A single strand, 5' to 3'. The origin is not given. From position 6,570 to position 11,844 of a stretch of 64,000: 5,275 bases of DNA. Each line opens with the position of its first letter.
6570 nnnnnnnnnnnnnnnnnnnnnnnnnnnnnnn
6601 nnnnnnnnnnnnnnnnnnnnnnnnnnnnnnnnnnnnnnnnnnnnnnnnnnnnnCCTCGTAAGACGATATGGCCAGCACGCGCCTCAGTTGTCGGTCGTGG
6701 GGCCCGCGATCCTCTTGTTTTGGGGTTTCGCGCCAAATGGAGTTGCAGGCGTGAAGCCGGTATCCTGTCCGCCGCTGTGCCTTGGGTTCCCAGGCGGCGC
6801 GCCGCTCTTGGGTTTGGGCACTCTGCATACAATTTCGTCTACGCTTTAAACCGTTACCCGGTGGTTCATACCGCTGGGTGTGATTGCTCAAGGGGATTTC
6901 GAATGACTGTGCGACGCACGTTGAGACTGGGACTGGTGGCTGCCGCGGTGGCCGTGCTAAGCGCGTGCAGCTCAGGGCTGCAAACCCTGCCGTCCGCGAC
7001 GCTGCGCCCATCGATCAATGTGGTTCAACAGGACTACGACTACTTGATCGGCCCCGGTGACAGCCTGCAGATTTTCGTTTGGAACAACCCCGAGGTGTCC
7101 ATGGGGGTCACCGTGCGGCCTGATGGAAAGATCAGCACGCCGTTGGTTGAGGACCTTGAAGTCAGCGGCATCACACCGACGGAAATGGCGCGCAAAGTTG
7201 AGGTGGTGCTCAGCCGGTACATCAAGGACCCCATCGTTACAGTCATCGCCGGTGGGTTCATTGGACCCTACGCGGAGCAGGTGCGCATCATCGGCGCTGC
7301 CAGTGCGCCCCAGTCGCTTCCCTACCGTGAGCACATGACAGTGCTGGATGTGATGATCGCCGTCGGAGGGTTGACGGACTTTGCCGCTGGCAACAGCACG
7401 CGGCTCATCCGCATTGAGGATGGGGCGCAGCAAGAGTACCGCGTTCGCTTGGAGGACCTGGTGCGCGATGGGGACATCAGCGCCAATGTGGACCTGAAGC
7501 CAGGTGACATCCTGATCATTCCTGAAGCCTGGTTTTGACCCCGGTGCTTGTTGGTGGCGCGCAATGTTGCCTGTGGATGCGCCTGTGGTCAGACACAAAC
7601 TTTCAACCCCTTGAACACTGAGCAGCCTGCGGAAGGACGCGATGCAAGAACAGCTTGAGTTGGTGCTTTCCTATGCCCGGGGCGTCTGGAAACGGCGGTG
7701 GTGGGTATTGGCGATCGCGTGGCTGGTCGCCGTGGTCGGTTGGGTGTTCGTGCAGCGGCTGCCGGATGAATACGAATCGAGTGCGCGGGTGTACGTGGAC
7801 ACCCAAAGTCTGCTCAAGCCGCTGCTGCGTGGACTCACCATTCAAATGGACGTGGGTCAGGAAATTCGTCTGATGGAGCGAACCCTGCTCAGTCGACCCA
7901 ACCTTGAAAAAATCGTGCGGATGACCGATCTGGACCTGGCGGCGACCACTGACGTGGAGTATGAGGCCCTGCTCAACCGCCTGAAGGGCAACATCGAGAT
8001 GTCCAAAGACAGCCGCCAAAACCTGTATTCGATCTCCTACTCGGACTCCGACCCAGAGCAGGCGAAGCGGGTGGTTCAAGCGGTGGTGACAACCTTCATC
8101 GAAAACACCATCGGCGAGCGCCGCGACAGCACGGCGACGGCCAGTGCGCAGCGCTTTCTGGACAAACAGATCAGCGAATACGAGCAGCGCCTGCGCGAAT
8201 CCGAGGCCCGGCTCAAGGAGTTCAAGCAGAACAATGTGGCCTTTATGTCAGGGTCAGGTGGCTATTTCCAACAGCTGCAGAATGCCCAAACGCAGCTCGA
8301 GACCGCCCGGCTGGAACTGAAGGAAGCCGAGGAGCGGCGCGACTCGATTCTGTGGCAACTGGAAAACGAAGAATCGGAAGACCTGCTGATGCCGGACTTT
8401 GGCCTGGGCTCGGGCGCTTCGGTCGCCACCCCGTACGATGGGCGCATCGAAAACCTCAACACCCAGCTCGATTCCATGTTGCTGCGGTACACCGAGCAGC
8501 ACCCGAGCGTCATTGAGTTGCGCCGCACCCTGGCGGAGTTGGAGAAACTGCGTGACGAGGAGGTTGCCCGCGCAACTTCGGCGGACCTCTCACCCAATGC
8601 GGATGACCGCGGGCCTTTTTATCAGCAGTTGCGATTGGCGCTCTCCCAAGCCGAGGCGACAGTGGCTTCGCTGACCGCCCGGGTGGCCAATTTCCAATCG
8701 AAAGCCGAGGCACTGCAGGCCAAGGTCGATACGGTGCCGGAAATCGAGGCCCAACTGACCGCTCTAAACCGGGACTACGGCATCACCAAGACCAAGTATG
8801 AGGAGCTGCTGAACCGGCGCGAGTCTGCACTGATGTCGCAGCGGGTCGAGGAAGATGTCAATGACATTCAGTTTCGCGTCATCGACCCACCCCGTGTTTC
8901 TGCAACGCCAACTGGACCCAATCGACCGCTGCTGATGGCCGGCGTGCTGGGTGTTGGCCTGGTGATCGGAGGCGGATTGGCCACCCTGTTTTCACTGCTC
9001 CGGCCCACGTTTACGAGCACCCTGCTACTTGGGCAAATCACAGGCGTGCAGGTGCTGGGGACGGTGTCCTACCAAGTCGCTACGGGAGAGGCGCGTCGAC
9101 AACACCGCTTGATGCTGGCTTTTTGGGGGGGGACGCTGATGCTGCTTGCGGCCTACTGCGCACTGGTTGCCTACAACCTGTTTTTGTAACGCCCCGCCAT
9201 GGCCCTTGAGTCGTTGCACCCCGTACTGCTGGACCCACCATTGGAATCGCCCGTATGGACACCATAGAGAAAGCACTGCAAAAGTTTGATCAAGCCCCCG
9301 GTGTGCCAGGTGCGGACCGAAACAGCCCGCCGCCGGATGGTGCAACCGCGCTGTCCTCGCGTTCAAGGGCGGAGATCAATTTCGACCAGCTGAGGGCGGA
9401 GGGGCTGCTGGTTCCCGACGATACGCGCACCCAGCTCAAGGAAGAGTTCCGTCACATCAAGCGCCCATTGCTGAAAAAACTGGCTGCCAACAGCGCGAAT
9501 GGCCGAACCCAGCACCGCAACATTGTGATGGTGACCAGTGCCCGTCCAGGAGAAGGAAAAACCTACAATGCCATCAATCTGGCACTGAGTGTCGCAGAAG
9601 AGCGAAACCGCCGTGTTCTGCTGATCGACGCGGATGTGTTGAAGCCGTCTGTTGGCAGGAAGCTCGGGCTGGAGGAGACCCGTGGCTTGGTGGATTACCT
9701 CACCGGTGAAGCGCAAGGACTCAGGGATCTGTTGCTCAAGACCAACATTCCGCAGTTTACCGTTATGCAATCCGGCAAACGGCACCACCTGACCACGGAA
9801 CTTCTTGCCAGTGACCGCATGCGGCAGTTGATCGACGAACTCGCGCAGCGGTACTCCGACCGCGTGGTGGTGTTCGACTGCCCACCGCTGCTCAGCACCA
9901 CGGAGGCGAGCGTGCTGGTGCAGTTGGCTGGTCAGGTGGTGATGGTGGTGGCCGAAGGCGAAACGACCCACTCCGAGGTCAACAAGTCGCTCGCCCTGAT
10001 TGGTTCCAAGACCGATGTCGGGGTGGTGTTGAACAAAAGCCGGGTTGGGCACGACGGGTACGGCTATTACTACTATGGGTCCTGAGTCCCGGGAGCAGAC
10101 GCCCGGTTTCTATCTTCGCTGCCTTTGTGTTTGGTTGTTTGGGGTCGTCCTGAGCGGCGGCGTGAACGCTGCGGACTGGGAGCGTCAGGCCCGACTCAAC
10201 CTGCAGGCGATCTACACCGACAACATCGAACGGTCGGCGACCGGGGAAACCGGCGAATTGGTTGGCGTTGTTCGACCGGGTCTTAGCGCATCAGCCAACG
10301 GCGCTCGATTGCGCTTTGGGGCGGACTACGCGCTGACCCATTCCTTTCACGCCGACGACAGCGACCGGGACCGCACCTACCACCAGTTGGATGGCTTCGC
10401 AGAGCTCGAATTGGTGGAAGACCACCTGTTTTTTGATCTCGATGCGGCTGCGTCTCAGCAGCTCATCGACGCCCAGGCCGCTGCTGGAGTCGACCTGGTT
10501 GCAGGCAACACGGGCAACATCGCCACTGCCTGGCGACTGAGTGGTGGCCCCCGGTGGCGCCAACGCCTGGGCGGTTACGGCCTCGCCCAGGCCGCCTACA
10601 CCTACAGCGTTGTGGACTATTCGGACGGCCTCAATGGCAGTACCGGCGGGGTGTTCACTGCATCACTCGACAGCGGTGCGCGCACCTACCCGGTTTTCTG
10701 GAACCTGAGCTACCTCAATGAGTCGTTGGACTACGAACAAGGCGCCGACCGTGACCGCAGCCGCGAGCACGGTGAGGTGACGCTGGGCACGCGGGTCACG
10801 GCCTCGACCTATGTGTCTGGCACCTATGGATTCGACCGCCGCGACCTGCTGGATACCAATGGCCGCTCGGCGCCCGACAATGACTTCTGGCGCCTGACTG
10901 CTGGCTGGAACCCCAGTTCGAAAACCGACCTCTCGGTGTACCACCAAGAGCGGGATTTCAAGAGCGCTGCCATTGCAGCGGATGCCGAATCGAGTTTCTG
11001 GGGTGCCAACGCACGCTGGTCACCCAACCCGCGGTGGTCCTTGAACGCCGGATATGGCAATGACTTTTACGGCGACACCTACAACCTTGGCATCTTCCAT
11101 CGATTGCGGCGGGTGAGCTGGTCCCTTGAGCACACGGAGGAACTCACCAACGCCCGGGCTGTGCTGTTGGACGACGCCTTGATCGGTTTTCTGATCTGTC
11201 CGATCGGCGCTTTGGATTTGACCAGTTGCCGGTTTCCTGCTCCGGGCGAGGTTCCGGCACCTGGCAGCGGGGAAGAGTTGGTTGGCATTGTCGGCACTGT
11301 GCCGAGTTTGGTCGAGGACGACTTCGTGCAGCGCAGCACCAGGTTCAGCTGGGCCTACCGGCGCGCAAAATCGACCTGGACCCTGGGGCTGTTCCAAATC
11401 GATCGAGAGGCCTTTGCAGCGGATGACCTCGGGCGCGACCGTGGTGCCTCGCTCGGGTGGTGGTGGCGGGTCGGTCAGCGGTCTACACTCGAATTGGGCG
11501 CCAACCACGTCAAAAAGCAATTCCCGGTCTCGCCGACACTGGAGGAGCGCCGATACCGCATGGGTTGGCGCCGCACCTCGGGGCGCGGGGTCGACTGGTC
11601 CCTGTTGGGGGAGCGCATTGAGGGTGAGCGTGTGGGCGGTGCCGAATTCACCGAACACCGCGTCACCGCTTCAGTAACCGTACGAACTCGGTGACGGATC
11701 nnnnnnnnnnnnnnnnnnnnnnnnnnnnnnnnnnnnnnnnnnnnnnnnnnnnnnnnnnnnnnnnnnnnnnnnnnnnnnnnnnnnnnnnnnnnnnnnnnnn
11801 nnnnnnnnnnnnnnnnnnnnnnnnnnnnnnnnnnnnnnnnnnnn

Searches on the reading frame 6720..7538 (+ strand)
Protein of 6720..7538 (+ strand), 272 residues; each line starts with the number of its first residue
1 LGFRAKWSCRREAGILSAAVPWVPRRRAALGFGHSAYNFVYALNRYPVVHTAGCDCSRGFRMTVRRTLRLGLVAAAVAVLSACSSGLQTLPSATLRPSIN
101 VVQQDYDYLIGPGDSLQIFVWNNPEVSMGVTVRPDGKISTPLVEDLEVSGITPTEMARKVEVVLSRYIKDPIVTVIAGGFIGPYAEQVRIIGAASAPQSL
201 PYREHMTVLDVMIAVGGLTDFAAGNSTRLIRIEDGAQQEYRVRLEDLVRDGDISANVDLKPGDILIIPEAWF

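Call 36: search_protein_families(library=ncbifam, proteins=[window:6720-7538:+], max_evalue=0.00001)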
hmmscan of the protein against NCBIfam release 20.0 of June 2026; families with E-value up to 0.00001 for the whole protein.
window:6720-7538:+ (272 aa): 4 families
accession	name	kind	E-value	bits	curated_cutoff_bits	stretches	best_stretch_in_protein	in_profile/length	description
TIGR03027.2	pepcterm_export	equivalog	6.7e-71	237.4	180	1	107-272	2-169/169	XrtA/PEP-CTERM system exopolysaccharide export protein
NF041843.1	EpsY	equivalog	5e-27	94.5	320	1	73-267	20-210/211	exopolysaccharide export protein EpsY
TIGR03028.1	EpsE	equivalog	2.9e-21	75.9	262.65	1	107-267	1-159/239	polysaccharide export protein EpsE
NF011658.0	PRK15078.1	subfamily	3.8e-19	68.7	333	1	96-268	73-250/380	polysaccharide export protein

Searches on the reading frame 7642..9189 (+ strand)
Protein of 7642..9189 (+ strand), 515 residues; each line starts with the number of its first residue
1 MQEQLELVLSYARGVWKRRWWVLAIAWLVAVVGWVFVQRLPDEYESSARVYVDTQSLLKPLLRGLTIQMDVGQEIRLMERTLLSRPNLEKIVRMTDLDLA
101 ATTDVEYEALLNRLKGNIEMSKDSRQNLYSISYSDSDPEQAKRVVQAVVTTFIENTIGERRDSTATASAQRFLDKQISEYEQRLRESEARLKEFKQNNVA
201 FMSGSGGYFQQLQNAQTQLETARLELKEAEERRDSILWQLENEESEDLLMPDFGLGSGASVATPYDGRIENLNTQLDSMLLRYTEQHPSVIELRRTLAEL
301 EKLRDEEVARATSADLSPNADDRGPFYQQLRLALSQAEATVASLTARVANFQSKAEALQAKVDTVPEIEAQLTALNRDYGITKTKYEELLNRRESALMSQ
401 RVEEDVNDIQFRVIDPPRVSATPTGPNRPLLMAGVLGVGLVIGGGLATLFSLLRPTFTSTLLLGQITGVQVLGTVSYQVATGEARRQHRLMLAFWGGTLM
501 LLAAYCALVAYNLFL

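Call 36: search_protein_families(library=ncbifam, proteins=[window:7642-9189:+], max_evalue=0.00001)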
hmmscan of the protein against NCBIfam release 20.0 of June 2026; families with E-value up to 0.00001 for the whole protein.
window:7642-9189:+ (515 aa): 4 families
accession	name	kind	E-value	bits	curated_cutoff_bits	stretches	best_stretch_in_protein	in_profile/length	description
TIGR03007.1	pepcterm_ChnLen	equivalog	8.3e-175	581.8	278.85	1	8-512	3-497/498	XrtA system polysaccharide chain length determinant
TIGR01005.1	eps_transp_fam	subfamily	6.7e-17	60.9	411.7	1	113-476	141-478/754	exopolysaccharide transport protein family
NF008568.0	PRK11519.1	equivalog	4e-09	35.2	1068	0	109-230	209-329/720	tyrosine-protein kinase Wzc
TIGR03017.1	EpsF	equivalog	2.5e-08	33.1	422.75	0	16-475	11-443/444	chain length determinant protein EpsF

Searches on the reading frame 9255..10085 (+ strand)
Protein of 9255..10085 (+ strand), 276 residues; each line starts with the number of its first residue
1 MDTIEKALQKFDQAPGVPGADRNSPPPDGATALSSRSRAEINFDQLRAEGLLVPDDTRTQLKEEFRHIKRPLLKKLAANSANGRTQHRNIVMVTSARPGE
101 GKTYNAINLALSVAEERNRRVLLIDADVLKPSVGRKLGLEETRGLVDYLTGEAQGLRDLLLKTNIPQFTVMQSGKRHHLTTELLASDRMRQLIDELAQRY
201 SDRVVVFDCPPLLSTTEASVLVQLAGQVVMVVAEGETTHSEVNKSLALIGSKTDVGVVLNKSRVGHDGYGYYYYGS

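Call 36: search_protein_families(library=ncbifam, proteins=[window:9255-10085:+], max_evalue=0.00001)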
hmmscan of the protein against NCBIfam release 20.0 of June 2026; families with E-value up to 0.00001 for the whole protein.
window:9255-10085:+ (276 aa): 13 families
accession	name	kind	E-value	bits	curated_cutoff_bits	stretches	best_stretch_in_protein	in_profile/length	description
TIGR03018.1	pepcterm_TyrKin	hypoth_equivalog_domain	4.4e-74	248.3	230.65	1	51-260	1-207/207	XrtA-associated tyrosine autokinase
TIGR01007.1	eps_fam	subfamily_domain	1.9e-33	115.8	108.05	1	88-275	17-204/204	polysaccharide biosynthesis tyrosine autokinase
TIGR01005.1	eps_transp_fam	subfamily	1e-26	93.4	411.7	1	52-264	517-720/754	exopolysaccharide transport protein family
NF008568.0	PRK11519.1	equivalog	2.8e-25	88.6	1068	1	87-274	525-713/720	tyrosine-protein kinase Wzc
NF007350.0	PRK09841.1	equivalog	1.5e-23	82.9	1248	1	87-274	530-720/726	tyrosine-protein kinase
TIGR03029.1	EpsG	equivalog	3e-17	62.7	313.8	1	86-243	101-254/274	chain length determinant protein tyrosine kinase EpsG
TIGR03815.1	CpaE_hom_Actino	equivalog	2.4e-10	40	154.45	1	72-259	96-280/340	septum site-determining protein Ssd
TIGR01968.1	minD_bact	equivalog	4.2e-10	39.4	212.9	1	89-234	2-143/261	septum site-determining protein MinD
NF047398.1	AAA_KGGVGR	domain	1.6e-09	38.4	90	1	89-238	3-178/190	KGGVGR-motif variant AAA ATPase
NF008669.0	PRK11670.1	equivalog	4.8e-09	35.6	348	1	79-211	98-225/369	iron-sulfur cluster carrier protein ApbC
NF041546.1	ParA_partition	equivalog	8e-09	35.3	180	0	90-127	1-37/203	ParA family partition ATPase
TIGR01969.1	minD_arch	subfamily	2.7e-07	30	201.75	1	90-261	2-169/251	cell division ATPase MinD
NF041136.1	MrpORP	equivalog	1.3e-06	28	450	1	88-148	5-64/365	iron-sulfur cluster carrier protein MrpORP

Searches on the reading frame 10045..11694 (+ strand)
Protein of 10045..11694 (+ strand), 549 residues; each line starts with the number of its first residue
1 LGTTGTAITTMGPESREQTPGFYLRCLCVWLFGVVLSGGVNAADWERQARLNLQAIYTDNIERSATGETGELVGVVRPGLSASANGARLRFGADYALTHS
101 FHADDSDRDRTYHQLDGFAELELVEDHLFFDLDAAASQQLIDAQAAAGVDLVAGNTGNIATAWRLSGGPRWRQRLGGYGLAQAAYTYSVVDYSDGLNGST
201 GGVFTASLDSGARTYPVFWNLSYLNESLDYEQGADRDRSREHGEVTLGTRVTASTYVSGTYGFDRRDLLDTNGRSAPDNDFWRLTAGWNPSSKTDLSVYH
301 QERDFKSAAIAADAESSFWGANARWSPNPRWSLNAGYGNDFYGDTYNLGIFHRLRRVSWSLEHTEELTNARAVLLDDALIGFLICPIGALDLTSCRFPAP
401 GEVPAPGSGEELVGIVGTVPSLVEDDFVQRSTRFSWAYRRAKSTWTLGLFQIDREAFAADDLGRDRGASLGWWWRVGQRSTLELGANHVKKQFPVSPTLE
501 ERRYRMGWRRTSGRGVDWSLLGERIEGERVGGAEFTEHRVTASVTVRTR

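Call 36: search_protein_families(library=ncbifam, proteins=[window:10045-11694:+], max_evalue=0.00001)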
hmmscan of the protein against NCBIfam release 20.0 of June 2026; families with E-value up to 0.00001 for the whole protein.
window:10045-11694:+ (549 aa): 1 family
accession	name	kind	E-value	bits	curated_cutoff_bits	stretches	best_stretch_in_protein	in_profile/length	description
TIGR03016.1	pepcterm_hypo_1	hypoth_equivalog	2.4e-65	221.4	90.85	2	42-305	1-259/477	TIGR03016 family PEP-CTERM system-associated outer membrane protein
